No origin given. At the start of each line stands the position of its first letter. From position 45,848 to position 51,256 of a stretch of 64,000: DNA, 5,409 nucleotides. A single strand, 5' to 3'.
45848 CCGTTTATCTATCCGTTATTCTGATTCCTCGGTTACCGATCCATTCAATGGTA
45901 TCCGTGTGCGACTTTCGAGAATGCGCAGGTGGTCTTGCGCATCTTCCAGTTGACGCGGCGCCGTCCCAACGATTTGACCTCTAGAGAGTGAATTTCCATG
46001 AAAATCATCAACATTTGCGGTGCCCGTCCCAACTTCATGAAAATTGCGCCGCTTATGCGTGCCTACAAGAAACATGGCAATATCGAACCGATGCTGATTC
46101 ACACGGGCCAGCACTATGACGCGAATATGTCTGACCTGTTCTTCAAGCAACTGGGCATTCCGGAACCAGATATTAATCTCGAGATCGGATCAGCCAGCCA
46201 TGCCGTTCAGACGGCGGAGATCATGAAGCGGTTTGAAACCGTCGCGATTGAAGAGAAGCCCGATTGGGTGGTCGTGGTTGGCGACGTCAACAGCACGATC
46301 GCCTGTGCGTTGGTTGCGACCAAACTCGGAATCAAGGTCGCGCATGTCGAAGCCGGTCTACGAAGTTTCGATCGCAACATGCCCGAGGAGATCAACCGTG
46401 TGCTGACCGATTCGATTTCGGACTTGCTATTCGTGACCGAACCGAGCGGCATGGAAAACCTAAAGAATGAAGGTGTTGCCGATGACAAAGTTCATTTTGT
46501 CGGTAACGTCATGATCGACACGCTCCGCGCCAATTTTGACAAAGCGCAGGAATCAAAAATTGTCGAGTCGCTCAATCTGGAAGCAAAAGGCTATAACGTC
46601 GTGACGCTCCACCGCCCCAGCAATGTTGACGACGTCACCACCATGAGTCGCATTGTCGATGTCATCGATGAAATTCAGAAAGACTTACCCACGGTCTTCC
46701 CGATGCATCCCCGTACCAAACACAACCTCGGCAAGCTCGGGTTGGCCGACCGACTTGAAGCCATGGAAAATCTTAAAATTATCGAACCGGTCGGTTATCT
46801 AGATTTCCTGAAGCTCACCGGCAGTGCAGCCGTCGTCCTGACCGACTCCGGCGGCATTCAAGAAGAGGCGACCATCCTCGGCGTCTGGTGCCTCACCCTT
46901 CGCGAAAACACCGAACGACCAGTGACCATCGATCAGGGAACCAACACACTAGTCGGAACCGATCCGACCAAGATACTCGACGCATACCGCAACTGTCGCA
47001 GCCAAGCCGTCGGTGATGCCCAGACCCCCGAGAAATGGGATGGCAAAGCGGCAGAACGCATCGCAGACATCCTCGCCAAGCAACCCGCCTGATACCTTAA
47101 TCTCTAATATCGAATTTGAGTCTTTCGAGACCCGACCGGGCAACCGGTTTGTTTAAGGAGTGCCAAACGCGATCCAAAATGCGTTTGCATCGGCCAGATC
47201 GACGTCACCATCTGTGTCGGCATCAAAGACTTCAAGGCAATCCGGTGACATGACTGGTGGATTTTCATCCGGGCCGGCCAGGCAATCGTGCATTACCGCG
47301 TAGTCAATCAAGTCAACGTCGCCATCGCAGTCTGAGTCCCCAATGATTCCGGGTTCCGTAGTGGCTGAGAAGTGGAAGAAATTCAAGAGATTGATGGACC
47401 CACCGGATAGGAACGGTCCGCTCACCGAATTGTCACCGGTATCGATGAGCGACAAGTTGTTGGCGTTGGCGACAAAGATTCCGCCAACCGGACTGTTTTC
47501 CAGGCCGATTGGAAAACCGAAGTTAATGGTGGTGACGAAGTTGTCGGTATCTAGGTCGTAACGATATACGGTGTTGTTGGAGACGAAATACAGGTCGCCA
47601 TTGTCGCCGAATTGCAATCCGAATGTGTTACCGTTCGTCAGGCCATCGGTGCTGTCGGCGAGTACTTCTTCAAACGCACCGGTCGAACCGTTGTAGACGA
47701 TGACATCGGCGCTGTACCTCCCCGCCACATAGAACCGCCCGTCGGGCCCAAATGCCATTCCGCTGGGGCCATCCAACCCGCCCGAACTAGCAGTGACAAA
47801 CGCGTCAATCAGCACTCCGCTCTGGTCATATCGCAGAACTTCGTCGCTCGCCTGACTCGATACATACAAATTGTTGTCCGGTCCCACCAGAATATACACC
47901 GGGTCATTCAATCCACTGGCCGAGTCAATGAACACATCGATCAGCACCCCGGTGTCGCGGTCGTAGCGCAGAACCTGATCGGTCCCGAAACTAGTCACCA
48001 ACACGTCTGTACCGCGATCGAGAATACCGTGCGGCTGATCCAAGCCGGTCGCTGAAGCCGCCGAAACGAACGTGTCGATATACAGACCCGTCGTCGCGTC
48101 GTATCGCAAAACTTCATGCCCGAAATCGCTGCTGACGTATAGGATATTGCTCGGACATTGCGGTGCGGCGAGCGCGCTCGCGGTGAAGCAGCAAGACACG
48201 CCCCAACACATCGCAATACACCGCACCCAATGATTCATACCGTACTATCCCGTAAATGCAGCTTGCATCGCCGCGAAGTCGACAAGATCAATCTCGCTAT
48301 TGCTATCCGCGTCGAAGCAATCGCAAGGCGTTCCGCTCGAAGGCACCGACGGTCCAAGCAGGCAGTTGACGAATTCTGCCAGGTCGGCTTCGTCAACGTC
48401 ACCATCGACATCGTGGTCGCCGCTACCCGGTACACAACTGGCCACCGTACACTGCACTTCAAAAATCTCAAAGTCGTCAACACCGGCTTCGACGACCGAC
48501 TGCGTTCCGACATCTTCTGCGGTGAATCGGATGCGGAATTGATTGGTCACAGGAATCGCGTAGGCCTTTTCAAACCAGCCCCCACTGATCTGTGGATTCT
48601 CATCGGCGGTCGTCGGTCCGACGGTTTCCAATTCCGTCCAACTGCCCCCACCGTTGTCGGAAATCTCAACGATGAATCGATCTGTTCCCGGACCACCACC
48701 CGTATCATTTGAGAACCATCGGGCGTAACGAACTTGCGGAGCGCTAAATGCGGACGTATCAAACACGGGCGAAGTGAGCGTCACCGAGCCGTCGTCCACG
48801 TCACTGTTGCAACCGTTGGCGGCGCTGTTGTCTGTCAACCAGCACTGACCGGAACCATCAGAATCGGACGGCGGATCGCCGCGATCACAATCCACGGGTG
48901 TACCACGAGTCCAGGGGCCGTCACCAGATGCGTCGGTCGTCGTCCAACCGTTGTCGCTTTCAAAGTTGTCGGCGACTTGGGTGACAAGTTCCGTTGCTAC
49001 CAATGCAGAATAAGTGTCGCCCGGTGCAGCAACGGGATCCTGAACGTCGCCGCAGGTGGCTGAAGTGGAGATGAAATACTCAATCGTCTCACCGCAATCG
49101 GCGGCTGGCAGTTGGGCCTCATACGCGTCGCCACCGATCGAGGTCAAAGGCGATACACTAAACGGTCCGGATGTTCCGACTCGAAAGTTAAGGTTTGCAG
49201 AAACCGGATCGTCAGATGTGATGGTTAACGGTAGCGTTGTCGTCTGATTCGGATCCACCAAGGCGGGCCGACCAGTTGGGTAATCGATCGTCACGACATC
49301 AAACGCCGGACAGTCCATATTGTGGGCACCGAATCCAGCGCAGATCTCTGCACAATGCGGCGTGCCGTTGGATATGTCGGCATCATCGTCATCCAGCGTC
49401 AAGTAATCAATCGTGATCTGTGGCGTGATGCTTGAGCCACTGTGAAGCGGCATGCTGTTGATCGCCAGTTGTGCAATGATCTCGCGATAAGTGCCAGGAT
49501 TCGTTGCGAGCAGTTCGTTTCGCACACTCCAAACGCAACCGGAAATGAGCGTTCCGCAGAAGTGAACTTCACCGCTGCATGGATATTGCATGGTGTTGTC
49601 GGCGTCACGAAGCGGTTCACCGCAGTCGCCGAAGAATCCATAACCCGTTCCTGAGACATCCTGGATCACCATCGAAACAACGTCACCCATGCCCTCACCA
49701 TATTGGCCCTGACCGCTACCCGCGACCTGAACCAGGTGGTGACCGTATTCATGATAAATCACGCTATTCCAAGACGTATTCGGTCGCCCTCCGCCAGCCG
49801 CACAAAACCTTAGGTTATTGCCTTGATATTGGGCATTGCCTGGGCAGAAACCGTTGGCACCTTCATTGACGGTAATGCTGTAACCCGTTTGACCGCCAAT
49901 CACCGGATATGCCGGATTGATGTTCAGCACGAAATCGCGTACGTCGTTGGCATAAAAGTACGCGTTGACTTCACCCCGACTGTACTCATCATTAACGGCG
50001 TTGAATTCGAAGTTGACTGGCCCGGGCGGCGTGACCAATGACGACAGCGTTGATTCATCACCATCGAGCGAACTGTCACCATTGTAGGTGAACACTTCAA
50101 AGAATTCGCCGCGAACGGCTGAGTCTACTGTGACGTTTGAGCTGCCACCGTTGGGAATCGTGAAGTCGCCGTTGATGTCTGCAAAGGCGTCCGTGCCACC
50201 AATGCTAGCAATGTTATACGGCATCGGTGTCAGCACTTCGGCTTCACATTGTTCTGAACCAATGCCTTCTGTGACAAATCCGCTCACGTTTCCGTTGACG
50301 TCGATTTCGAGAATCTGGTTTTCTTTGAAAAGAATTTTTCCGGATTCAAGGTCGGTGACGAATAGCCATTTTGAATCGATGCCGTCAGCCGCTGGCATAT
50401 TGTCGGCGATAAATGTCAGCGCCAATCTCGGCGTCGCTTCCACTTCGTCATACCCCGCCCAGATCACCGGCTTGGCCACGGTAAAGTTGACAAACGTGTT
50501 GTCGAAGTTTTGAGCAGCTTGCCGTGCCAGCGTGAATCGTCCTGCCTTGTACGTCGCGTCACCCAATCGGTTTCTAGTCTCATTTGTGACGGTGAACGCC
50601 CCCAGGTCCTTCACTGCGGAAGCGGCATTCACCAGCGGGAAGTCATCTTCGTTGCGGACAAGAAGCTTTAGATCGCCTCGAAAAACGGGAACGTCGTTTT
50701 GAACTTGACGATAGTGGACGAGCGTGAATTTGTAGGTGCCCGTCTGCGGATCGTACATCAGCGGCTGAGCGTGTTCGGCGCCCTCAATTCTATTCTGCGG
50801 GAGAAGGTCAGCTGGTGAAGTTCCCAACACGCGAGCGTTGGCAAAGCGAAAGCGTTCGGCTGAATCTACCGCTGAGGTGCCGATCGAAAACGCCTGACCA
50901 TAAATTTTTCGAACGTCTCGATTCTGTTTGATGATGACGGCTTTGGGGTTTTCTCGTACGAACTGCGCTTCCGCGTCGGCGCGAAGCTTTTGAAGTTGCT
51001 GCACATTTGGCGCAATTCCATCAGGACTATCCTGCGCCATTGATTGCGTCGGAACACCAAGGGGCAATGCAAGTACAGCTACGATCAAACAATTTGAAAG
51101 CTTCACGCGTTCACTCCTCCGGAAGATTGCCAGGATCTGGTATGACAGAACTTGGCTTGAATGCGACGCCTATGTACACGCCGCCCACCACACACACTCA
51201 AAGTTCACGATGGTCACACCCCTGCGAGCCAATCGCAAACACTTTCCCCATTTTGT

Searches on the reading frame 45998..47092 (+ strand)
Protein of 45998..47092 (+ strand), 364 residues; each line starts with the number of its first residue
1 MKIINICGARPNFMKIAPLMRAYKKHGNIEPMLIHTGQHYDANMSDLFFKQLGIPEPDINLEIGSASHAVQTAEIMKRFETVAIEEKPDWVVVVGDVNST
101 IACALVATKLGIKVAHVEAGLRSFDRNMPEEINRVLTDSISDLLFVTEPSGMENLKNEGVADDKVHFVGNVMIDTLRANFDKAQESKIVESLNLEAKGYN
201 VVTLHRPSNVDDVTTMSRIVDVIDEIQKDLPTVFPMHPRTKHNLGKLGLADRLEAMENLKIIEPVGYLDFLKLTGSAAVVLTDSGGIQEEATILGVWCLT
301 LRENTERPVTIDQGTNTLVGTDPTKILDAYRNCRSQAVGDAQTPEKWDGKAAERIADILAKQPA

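Call 40: search_protein_families(library=pfam, proteins=[window:45998-47092:+], max_evalue=0.001)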
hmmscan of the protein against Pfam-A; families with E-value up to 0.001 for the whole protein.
window:45998-47092:+ (364 aa): 2 families
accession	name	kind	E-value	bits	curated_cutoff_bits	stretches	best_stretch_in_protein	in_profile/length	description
PF02350.25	Epimerase_2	-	6.2e-110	367.8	30.6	1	22-359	2-346/347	UDP-N-acetylglucosamine 2-epimerase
PF07992.20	Pyr_redox_2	-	0.00072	19.5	26.1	0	64-140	118-193/291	Pyridine nucleotide-disulphide oxidoreductase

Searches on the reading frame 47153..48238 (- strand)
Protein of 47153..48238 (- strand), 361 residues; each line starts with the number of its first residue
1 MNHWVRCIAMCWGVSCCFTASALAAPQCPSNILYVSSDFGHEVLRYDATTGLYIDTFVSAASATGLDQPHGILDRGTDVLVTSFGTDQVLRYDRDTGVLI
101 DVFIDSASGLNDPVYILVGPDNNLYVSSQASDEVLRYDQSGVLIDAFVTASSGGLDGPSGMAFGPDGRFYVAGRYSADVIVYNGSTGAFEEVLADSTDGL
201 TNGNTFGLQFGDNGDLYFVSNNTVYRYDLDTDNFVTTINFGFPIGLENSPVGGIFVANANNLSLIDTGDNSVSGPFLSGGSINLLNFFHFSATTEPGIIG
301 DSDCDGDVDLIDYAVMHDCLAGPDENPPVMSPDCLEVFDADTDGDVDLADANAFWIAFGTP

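Call 40: search_protein_families(library=pfam, proteins=[window:47153-48238:-], max_evalue=0.001)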
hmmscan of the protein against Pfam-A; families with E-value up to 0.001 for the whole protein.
window:47153-48238:- (361 aa): 1 family
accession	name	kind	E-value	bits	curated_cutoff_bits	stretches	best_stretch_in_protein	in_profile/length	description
PF24684.1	Vgb_lyase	-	0.00066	19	50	0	112-230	56-168/290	Virginiamycin B lyase family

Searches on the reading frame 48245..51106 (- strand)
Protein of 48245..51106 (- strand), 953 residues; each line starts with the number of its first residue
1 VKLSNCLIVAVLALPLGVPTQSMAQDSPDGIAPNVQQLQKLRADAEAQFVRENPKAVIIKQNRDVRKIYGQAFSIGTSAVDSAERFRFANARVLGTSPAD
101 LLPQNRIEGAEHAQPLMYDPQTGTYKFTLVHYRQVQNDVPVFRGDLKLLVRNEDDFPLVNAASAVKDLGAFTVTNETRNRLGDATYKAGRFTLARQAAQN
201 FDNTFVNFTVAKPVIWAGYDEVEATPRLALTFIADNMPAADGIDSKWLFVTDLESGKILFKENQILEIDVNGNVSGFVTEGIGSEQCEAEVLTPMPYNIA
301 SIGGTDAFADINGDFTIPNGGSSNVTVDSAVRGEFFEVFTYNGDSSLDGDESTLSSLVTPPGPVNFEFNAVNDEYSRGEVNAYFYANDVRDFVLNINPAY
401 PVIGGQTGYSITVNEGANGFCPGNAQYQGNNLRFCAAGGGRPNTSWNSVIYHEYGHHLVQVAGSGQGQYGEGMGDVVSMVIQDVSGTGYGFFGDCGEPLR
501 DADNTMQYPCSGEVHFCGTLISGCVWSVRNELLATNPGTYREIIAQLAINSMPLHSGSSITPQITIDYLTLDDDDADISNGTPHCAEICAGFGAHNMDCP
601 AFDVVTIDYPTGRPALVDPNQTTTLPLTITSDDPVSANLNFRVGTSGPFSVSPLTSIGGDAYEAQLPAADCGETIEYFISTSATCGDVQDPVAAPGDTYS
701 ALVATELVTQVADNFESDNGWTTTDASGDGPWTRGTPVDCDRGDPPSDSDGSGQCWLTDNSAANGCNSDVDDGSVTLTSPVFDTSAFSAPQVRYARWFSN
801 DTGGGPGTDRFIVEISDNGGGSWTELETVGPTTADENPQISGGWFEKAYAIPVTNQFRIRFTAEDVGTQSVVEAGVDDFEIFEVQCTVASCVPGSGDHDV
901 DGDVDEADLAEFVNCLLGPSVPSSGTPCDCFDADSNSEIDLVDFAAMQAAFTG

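Call 40: search_protein_families(library=pfam, proteins=[window:48245-51106:-], max_evalue=0.001)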
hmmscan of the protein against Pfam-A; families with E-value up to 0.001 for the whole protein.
window:48245-51106:- (953 aa): 1 family
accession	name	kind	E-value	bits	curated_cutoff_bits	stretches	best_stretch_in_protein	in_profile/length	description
PF00404.24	Dockerin_1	-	0.00024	21.6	22.9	0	896-948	2-53/57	Dockerin type I domain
